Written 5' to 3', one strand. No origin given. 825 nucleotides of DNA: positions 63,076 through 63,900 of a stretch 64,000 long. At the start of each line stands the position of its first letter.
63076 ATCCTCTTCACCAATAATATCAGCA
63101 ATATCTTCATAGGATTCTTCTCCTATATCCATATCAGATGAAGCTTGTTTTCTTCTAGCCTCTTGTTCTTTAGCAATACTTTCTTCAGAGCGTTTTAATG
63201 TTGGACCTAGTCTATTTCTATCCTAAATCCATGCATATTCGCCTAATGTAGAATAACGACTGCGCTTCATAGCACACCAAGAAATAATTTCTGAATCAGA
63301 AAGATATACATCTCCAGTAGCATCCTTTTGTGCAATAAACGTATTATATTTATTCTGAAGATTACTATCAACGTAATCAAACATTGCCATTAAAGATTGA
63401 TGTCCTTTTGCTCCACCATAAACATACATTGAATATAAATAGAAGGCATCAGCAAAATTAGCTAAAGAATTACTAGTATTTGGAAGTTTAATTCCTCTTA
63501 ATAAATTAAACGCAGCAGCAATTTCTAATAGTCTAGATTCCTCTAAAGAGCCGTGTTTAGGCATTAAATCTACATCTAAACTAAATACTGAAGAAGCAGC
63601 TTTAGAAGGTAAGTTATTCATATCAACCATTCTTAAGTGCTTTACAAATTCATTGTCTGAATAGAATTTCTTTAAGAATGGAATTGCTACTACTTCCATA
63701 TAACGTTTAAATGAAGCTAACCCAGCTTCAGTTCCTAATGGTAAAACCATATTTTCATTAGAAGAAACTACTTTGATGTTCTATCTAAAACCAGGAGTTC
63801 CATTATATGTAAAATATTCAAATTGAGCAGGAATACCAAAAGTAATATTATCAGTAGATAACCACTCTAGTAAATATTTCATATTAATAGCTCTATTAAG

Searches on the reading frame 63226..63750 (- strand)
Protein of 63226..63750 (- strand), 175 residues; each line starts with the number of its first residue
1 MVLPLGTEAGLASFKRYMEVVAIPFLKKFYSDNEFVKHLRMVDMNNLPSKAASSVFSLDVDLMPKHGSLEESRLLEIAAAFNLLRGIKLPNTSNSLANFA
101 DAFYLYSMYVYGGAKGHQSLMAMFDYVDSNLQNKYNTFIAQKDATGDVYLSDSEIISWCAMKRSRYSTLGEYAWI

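Call 74: find_encoding_contigs(protein=window:63226-63750:-, flank=10000, max_places=3)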
Protein window:63226-63750:- (175 aa): 2 contigs read that carry it; 2 places shown.
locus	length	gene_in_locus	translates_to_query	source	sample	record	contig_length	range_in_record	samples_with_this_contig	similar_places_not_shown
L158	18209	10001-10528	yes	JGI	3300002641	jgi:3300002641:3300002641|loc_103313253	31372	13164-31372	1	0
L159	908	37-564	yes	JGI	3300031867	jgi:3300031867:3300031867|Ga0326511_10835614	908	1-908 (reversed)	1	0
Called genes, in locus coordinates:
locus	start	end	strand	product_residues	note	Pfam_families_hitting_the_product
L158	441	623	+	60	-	-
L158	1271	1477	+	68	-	-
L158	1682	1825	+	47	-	-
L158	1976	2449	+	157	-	-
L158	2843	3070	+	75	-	-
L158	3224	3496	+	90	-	-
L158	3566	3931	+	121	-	-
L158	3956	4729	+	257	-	-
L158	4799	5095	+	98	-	-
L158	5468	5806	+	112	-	-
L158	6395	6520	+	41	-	-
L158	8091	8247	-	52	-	-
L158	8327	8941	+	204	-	-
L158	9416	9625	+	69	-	-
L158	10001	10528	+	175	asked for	-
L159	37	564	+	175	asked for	-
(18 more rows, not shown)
